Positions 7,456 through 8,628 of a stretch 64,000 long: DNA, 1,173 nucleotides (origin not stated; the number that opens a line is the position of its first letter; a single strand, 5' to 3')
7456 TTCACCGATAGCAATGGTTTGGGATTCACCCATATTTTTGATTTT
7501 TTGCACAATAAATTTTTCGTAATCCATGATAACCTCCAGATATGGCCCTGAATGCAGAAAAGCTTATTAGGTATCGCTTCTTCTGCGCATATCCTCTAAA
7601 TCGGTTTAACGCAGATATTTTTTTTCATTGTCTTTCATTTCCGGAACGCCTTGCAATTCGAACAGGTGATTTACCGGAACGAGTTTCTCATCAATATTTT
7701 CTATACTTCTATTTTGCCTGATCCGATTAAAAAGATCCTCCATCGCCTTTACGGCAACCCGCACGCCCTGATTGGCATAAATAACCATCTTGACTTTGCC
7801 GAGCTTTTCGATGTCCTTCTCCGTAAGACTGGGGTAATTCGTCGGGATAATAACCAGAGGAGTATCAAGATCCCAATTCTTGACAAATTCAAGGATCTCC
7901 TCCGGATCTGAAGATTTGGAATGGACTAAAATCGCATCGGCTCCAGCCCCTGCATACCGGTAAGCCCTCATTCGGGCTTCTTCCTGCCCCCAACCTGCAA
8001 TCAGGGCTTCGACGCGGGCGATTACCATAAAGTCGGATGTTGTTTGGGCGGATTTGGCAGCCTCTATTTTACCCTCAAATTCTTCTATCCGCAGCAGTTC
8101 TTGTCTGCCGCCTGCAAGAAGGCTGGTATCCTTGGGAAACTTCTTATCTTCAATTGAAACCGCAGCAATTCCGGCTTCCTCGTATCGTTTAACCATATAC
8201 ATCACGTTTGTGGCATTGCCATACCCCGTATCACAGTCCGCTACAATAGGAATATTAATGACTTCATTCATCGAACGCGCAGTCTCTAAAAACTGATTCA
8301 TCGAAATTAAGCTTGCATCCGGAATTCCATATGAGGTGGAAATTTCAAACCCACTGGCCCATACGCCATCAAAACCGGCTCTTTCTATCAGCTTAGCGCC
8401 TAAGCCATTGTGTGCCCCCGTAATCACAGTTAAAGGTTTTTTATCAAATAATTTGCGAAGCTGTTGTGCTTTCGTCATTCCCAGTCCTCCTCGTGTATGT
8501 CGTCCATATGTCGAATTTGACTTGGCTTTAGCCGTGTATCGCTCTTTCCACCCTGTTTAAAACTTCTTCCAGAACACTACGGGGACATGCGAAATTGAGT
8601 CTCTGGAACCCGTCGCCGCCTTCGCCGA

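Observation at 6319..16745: Nine-gene one-strand locus: phosphonate/Fe3+-type ABC importer, four PLP enzymes, a D-2-hydroxyacid dehydrogenase and a phosphonopyruvate-hydrolase-like enzyme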

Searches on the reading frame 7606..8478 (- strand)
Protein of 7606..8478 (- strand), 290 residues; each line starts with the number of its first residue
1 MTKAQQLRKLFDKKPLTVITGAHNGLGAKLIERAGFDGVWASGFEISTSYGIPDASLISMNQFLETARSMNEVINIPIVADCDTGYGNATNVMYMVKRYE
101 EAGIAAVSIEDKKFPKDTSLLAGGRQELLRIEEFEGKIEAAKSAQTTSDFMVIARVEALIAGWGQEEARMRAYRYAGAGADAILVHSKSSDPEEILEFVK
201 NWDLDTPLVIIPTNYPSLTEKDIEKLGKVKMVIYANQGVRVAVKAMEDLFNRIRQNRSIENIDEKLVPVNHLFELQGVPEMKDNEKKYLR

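Call 3: search_protein_families(library=pfam, proteins=[window:7606-8478:-])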
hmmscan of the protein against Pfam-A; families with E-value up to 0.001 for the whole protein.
window:7606-8478:- (290 aa): 2 families
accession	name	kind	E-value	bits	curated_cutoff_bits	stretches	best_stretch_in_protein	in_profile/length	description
PF13714.12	PEP_mutase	-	2.4e-56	191.5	31.5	1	7-253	1-239/240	Phosphoenolpyruvate phosphomutase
PF00463.27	ICL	-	3.1e-07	29.7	26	1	76-161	150-236/526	Isocitrate lyase family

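Call 4: search_protein_families(library=ncbifam, proteins=[window:7606-8478:-])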
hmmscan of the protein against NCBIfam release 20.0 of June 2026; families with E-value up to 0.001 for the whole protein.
window:7606-8478:- (290 aa): 8 families
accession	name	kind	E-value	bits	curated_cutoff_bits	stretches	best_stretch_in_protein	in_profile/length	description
TIGR02321.1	Pphn_pyruv_hyd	equivalog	4.9e-105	350.8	374.4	1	1-290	1-290/290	phosphonopyruvate hydrolase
TIGR02320.1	PEP_mutase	equivalog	2.2e-88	296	319.55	1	7-277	1-281/284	phosphoenolpyruvate mutase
TIGR02317.1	prpB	equivalog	1.7e-48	165.3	354.4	1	4-285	2-279/285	methylisocitrate lyase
NF008455.0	PRK11320.1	equivalog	3.5e-36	125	353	1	5-275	9-276/295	methylisocitrate lyase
TIGR02319.1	CPEP_Pphonmut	equivalog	1.1e-35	123.3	420.05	1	2-261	3-259/294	carboxyvinyl-carboxyphosphonate phosphorylmutase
NF011645.0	PRK15063.1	equivalog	3.5e-08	32.7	562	1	72-159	144-232/430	isocitrate lyase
TIGR01346.1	isocit_lyase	equivalog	4.5e-08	31.9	275.9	1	76-161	151-237/527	isocitrate lyase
NF005074.0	PRK06498.1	equivalog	8.4e-06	24.6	446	1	75-165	178-270/531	isocitrate lyase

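Call 6: search_solved_structures(query=window:7606-8478:-, show_alignments=3)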
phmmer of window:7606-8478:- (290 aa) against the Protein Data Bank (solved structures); distinct sequences matched with E-value up to 0.001: 33.
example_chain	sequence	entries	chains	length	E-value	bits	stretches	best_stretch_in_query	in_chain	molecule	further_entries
5unc_A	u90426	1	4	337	1.4e-96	326.2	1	4-290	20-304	PHOSPHOENOLPYRUVATE PHOSPHOMUTASE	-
2dua_A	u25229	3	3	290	1.5e-95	322.9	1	1-290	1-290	Phosphonopyruvate hydrolase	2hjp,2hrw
1m1b_A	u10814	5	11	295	4.3e-74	252.6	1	3-289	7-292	PHOSPHOENOLPYRUVATE PHOSPHOMUTASE | PROTEIN (PHOSPHOENOLPYRUVATE MUTASE)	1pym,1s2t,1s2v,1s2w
1s2u_A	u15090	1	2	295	5.5e-73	248.9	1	3-289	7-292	Phosphoenolpyruvate phosphomutase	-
4iqd_A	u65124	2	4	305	1.8e-30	109.5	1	4-265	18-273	Carboxyvinyl-carboxyphosphonate phosphorylmutase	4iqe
3fa3_A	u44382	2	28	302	7.2e-24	87.9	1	2-280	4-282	2,3-dimethylmalate lyase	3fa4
1zlp_A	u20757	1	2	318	1.8e-23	86.5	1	7-283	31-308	petal death protein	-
1o5q_A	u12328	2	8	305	3.1e-23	85.8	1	11-275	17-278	Probable methylisocitrate lyase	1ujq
3eoo_A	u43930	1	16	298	9e-23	84.3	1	13-255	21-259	Methylisocitrate lyase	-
1xg3_A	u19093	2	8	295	1.1e-22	84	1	12-275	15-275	Probable methylisocitrate lyase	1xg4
3b8i_A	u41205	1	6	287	1.3e-22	83.8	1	20-252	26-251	PA4872 oxaloacetate decarboxylase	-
9hra_A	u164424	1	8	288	1.3e-22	83.7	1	12-254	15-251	2-methylisocitrate lyase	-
9hgk_A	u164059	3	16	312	1.7e-22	83.4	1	12-254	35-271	2-methylisocitrate lyase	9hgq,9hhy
1mum_A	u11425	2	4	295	2e-22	83.2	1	12-275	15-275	2-methylisocitrate lyase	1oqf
9hgo_A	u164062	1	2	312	4.5e-22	82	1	12-254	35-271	2-methylisocitrate lyase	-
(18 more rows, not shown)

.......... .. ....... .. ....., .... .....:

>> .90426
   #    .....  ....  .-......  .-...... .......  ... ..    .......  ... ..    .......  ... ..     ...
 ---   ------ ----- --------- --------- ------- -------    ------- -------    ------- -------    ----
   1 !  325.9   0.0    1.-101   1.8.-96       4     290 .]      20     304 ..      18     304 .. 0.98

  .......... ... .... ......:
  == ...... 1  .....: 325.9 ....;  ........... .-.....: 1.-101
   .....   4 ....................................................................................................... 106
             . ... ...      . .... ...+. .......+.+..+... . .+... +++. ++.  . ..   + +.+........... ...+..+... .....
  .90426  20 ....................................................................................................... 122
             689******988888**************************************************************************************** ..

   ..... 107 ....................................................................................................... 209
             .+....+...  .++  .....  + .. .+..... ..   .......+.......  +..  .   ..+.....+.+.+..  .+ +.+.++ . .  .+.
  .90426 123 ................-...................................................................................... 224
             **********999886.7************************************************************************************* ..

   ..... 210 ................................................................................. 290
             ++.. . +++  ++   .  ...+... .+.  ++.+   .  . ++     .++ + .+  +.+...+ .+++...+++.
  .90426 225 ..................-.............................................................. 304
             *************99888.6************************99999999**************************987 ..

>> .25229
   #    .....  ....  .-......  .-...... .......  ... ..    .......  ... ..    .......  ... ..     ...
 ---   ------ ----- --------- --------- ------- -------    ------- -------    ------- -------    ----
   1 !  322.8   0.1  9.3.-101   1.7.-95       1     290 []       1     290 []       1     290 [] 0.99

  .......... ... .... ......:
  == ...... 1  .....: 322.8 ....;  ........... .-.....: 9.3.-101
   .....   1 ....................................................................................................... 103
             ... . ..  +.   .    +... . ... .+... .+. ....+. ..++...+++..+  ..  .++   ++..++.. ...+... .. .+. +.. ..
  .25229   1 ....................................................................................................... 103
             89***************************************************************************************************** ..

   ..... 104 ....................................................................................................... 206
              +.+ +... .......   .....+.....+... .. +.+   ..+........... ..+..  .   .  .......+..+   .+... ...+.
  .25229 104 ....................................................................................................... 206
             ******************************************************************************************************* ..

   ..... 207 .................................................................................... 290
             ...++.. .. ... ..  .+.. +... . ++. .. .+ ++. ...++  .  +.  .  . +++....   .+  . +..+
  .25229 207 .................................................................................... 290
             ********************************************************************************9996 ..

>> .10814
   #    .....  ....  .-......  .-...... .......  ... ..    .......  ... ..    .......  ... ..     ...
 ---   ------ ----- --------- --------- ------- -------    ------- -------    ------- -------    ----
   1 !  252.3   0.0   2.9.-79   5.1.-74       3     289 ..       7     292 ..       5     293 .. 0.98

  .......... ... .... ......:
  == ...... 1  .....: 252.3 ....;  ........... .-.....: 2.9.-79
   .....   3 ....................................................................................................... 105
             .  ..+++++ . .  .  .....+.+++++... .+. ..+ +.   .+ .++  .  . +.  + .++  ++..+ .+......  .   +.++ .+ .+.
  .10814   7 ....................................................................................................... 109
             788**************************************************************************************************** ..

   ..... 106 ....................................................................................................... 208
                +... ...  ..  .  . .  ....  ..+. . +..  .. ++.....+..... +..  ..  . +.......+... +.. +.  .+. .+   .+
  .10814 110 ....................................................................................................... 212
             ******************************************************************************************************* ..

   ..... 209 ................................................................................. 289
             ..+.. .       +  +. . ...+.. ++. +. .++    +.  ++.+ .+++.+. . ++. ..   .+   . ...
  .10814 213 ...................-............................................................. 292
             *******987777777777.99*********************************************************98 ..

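Call 9: find_homologous_proteins(query=window:7606-8478:-, max_evalue=1e-40)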
Query window:7606-8478:- (290 aa): 4020 proteins with E <= 1e-40 among 6066 candidates; the best 120 are listed.
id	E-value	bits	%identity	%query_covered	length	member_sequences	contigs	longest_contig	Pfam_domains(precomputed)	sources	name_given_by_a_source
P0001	1.8e-185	633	100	100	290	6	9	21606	PF13714.13,PF00463.28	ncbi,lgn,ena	-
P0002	1.1e-162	558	86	100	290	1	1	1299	PF13714.13,PF00463.28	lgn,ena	-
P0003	1.0e-159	548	85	100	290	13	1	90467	PF13714.13,PF00463.28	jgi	-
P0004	6.9e-158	542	84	100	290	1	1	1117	PF13714.13,PF00463.28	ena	-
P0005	7.5e-157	539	83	100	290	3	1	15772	PF13714.13,PF00463.28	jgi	-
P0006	8.6e-148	509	78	100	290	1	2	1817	PF13714.13,PF00463.28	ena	-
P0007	8.8e-148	509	78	100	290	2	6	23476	PF13714.13,PF00463.28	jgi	jgi:phosphonopyruvate hydrolase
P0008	1.2e-147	509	78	100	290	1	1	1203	PF13714.13,PF00463.28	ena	-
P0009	1.8e-147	508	80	100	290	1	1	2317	PF13714.13,PF00463.28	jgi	jgi:phosphonopyruvate hydrolase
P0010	2.8e-147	507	78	100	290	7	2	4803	PF13714.13,PF00463.28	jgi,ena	-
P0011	3.1e-147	507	78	100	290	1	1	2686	PF13714.13,PF00463.28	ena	-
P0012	3.4e-147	507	77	100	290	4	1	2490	PF13714.13,PF00463.28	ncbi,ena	-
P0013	2.4e-146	504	78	100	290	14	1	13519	PF13714.13,PF00463.28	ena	-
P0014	3.1e-146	504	78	100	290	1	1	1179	PF13714.13,PF00463.28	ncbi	-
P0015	5.4e-146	503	77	100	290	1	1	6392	PF13714.13,PF00463.28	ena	-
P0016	5.8e-146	503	78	100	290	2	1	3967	PF13714.13,PF00463.28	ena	-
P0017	5.9e-146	503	77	100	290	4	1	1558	PF13714.13,PF00463.28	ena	-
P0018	8.1e-146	503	78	100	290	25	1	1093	PF13714.13,PF00463.28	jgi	-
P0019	2.2e-145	501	77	100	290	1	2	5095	PF13714.13,PF00463.28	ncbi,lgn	-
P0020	2.6e-145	501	78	100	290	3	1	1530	PF13714.13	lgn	-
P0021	8.9e-145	499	78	100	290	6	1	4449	PF13714.13,PF00463.28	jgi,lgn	jgi:phosphonopyruvate hydrolase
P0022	1.5e-144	498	76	100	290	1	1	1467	PF13714.13,PF00463.28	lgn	-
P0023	2.0e-144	498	77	100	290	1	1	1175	PF13714.13,PF00463.28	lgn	-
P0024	2.1e-144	498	76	100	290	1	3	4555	PF13714.13,PF00463.28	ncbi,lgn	-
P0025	2.5e-144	498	77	100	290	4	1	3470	PF13714.13,PF00463.28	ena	-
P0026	3.9e-144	497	76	100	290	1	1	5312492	PF13714.13,PF00463.28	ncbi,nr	ncbi:MAG: isocitrate lyase/phosphoenolpyruvate mutase family protein [Desulfobacterales bacterium]|n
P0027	1.0e-143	496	76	100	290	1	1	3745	PF13714.13,PF00463.28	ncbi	-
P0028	1.6e-143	495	77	100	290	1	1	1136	PF13714.13,PF00463.28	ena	-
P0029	1.7e-143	495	76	100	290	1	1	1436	PF13714.13,PF00463.28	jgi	jgi:phosphonopyruvate hydrolase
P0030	2.4e-143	494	77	100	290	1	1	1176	PF13714.13,PF00463.28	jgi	jgi:phosphonopyruvate hydrolase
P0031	2.8e-143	494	76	100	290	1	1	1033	PF13714.13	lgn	-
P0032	2.8e-143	494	77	100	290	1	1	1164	PF13714.13,PF00463.28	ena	-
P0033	7.0e-143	493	76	100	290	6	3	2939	PF13714.13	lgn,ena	-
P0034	1.8e-142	492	76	100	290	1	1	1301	PF13714.13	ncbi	-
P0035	2.6e-142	491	76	100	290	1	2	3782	PF13714.13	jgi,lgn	jgi:phosphonopyruvate hydrolase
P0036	6.5e-142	490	76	100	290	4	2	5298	PF13714.13,PF00463.28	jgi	jgi:phosphoenolpyruvate phosphomutase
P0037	6.6e-142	490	75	100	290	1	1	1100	PF13714.13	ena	-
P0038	7.7e-142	490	75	100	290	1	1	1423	PF13714.13,PF00463.28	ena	-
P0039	1.2e-141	489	75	100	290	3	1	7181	PF13714.13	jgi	jgi:phosphoenolpyruvate phosphomutase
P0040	1.4e-141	489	74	100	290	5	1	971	PF13714.13,PF00463.28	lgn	-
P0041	2.2e-141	488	75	100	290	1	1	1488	PF13714.13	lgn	-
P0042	4.6e-141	487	73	100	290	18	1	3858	PF13714.13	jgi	jgi:phosphonopyruvate hydrolase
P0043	1.1e-140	486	74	100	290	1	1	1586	PF13714.13,PF00463.28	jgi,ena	-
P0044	1.5e-139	482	73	100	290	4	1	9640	PF13714.13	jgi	jgi:phosphoenolpyruvate phosphomutase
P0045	2.0e-139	482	73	100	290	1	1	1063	PF13714.13,PF00463.28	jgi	jgi:phosphonopyruvate hydrolase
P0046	3.0e-139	481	73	100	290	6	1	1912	PF13714.13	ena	-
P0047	3.9e-139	481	72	100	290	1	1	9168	PF13714.13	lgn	-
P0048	3.1e-138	478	72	100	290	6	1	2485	PF13714.13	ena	-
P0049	3.6e-138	478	74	100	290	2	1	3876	PF13714.13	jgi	-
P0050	7.4e-138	476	73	100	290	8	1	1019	PF13714.13,PF00463.28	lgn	-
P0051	9.3e-138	476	73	100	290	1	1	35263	PF13714.13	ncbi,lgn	ncbi:MAG: isocitrate lyase/phosphoenolpyruvate mutase family protein [Pseudomonadota bacterium]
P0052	9.9e-138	476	72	100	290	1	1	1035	PF13714.13,PF00463.28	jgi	jgi:phosphoenolpyruvate phosphomutase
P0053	1.3e-137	476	73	100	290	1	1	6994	PF13714.13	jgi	-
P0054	2.2e-137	475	72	100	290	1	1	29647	PF13714.13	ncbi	ncbi:isocitrate lyase/phosphoenolpyruvate mutase family protein [Thermodesulfobacteriota bacterium]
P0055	2.4e-137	475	73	100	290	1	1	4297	PF13714.13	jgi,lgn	-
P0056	4.9e-137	474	73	100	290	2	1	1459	PF13714.13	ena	-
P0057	1.7e-136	472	71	100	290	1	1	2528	PF13714.13,PF00463.28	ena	-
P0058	4.6e-136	471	72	100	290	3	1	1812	PF13714.13,PF00463.28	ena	-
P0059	1.2e-135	469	72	100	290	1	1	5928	PF13714.13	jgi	-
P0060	1.2e-135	469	73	100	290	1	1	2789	PF13714.13,PF00463.28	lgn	-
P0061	1.7e-135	469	72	100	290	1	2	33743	PF13714.13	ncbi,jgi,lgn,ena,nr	ncbi:MAG: isocitrate lyase/phosphoenolpyruvate mutase family protein [Desulfobacterales bacterium]|j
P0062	1.8e-135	469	72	100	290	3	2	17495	PF13714.13,PF00463.28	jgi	jgi:phosphoenolpyruvate phosphomutase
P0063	2.7e-135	468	71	100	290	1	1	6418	PF13714.13,PF00463.28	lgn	-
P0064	2.9e-135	468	73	100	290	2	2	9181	PF13714.13,PF00463.28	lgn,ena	-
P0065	3.2e-135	468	72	100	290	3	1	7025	PF13714.13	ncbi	-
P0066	4.3e-135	467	71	100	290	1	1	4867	PF13714.13,PF00463.28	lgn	-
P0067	4.3e-135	467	72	100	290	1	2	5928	PF13714.13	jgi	-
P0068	4.3e-135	467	73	100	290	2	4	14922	PF13714.13,PF00463.28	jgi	jgi:phosphoenolpyruvate phosphomutase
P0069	8.2e-135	466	70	100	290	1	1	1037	PF13714.13,PF00463.28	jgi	-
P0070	9.9e-135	466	70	100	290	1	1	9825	PF13714.13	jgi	jgi:phosphoenolpyruvate phosphomutase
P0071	1.2e-134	466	71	100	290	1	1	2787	PF13714.13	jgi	jgi:phosphoenolpyruvate phosphomutase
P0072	1.8e-134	465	71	100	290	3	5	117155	PF13714.13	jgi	jgi:phosphoenolpyruvate phosphomutase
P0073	2.1e-134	465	72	100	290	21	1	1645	PF13714.13,PF00463.28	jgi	-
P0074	2.4e-134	465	71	100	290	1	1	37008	PF13714.13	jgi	jgi:phosphoenolpyruvate phosphomutase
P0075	3.1e-134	465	72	100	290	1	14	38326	PF13714.13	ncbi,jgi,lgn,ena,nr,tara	ncbi:MAG TPA: isocitrate lyase/phosphoenolpyruvate mutase family protein [Desulfobacterales bacteriu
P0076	5.4e-134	464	69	100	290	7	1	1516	PF13714.13,PF00463.28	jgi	-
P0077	1.1e-133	463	71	100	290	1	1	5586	PF13714.13,PF00463.28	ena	-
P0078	1.5e-133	462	71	100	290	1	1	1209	PF13714.13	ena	-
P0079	2.5e-133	462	70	100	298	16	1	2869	PF13714.13,PF00463.28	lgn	-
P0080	5.6e-133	460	73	98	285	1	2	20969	PF13714.13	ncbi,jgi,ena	-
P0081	7.9e-133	460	71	100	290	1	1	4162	PF13714.13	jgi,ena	-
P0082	2.0e-132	459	70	100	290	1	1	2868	PF13714.13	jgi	jgi:phosphoenolpyruvate phosphomutase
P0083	7.1e-132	457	70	100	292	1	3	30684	PF13714.13,PF00463.28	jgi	jgi:phosphoenolpyruvate phosphomutase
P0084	1.1e-131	456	70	100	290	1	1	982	PF13714.13,PF00463.28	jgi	jgi:phosphoenolpyruvate phosphomutase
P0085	1.1e-131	456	69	100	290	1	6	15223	PF13714.13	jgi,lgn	-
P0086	5.7e-130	451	72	95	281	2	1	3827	PF13714.13,PF00463.28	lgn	-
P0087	4.6e-129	448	69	100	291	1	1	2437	PF13714.13,PF00463.28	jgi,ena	-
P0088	9.7e-127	440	66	100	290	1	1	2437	PF13714.13,PF00463.28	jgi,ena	-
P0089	6.4e-123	427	66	100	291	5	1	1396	PF13714.13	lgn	-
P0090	1.1e-122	427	68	97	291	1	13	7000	PF13714.13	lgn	-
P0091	2.2e-122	426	72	91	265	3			PF13714.13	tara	tara:strand:- start:829 stop:1626 length:798 start_codon:yes stop_codon:yes gene_type:complete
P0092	3.3e-122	425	67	98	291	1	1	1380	PF13714.13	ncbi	-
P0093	3.7e-122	425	68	100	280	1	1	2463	PF13714.13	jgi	jgi:phosphoenolpyruvate phosphomutase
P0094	2.0e-121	423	65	100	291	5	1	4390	PF13714.13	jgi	-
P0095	3.6e-121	422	65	100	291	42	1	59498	PF13714.13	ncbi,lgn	-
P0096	4.1e-121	422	73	88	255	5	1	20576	PF13714.13,PF00463.28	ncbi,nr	ncbi:MAG: phosphoenolpyruvate phosphomutase, partial [Proteobacteria bacterium]|nr:phosphoenolpyruva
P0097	5.5e-121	421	66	99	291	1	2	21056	PF13714.13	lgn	-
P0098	5.7e-121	421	65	100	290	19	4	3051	PF13714.13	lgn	-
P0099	6.3e-121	421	66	99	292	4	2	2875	PF13714.13,PF00463.28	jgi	jgi:phosphonopyruvate hydrolase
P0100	7.1e-121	421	65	100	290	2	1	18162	PF13714.13,PF00463.28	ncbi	-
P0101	7.2e-121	421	66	100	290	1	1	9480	PF13714.13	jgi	jgi:phosphoenolpyruvate phosphomutase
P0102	8.1e-121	421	65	100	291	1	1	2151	PF13714.13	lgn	-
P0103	1.0e-120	420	66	100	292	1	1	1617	PF13714.13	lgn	-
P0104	1.3e-120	420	68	97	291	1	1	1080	PF13714.13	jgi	-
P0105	2.3e-120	419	64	100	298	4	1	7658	PF13714.13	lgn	-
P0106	3.4e-120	419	68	95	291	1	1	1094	PF13714.13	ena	-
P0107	3.7e-120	418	66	100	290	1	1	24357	PF13714.13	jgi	jgi:phosphonopyruvate hydrolase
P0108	3.8e-120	418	64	100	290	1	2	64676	PF13714.13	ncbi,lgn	-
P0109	5.2e-120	418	66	100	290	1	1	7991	PF13714.13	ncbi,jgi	-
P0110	5.3e-120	418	65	100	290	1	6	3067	PF13714.13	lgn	-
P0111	5.8e-120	418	68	99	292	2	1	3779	PF13714.13,PF00463.28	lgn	-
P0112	6.0e-120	418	66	100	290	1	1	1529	PF13714.13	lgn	-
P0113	7.0e-120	418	66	99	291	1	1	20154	PF13714.13,PF00463.28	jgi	jgi:phosphoenolpyruvate phosphomutase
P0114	7.4e-120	417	66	99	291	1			PF13714.13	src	-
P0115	8.6e-120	417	65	99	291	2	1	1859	PF13714.13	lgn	-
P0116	9.8e-120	417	66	100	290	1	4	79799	PF13714.13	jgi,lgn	jgi:phosphonopyruvate hydrolase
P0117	1.0e-119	417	65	100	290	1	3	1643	PF13714.13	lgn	-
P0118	1.1e-119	417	64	99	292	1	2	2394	PF13714.13,PF00463.28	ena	-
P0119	1.4e-119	417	66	99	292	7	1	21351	PF13714.13,PF00463.28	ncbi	-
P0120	1.4e-119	417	66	97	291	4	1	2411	PF13714.13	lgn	-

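Call 11: find_related_loci(query=window:7606-8478:-, collection=genome_contigs, flank=10000)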
Query window:7606-8478:- (290 aa) in genome_contigs; peptide patterns used: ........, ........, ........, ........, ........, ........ (x = any residue, [..] = any of these).
259 stretches matched a pattern; 168 encode a relative of the query (tblastn E <= 1e-3); the best 80 are kept; 80 distinct loci.
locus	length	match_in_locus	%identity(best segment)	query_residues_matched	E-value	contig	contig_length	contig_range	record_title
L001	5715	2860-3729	77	1-290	3e-155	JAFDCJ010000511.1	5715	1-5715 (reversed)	MAG: Deltaproteobacteria bacterium isolate MB3D_Bin_18 MB3D_Bin_18_MB3D_0306_000003943154, whole genome shotgun sequence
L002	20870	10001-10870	76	1-290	5e-154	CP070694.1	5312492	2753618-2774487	MAG: Desulfobacterales bacterium isolate bin60 chromosome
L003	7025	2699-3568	72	1-290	4e-145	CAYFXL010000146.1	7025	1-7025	MAG TPA_asm: uncultured Syntrophobacterales bacterium isolate ERP108616_co2_512 genome assembly, contig: NODE_21943_leng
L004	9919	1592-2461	72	1-290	6e-144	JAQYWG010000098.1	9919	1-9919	MAG: Thermodesulfobacteriota bacterium isolate Hel238_bin70strict NODE_98_length_9919_cov_8.799634, whole genome shotgun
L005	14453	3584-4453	65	1-290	1e-131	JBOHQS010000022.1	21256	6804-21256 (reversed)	MAG: Candidatus Methylomirabilales bacterium isolate SE1492_maxbin2.bin.0 NODE_191_length_21256_cov_3.975058, whole geno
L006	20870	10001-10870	65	1-290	3e-131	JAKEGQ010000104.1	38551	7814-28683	MAG: Candidatus Methylomirabilota bacterium isolate PMV_4.88 PMV_4.88.k101_804639, whole genome shotgun sequence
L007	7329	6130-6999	65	1-290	9e-130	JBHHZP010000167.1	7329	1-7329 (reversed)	MAG: Acidiferrobacterales bacterium isolate Maj_1_bin.19 NODE_5344_length_7329_cov_8.508524, whole genome shotgun sequen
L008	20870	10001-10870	64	1-290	2e-129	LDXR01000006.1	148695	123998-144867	MAG: candidate division NC10 bacterium CSP1-5 XU15_C0006, whole genome shotgun sequence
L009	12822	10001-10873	65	1-290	6e-129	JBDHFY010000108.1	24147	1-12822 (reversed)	MAG: Gemmatimonadota bacterium isolate M8-58_Bin_338 M8-58_Bin_338_scaffold_26260, whole genome shotgun sequence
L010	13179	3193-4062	64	1-290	9e-129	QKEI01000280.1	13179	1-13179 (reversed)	MAG: Candidatus Muproteobacteria bacterium isolate SZUA-472 scaffold_20179, whole genome shotgun sequence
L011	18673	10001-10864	63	2-289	2e-125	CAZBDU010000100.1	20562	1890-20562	MAG TPA_asm: uncultured Spirochaetaceae bacterium isolate binchicken_co178_265 genome assembly, contig: NODE_3444_length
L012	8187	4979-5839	65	3-289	8e-125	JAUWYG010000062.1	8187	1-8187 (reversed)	MAG: Candidatus Bipolaricaulota bacterium isolate CSMAG_2704 CSMAG_2704_k141_1117054_length_8187_cov_58.6828, whole geno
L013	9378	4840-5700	66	3-289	4e-124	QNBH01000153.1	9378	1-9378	MAG: Spirochaetes bacterium isolate B32_G16 B32_Guay16_scaffold_05898, whole genome shotgun sequence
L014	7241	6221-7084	62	1-289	2e-121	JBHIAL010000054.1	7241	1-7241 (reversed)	MAG: bacterium isolate K_2_bin.77 NODE_6245_length_7241_cov_9.905789, whole genome shotgun sequence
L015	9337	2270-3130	62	3-289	5e-121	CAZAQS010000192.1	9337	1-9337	MAG TPA_asm: uncultured Anaerolineaceae bacterium isolate SRP217488_co1_79 genome assembly, contig: NODE_6358_length_933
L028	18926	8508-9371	60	2-289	1e-116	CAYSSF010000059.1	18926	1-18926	MAG TPA_asm: uncultured Syntrophaceae bacterium isolate SRP062349_co5_36 genome assembly, contig: NODE_917_length_18926_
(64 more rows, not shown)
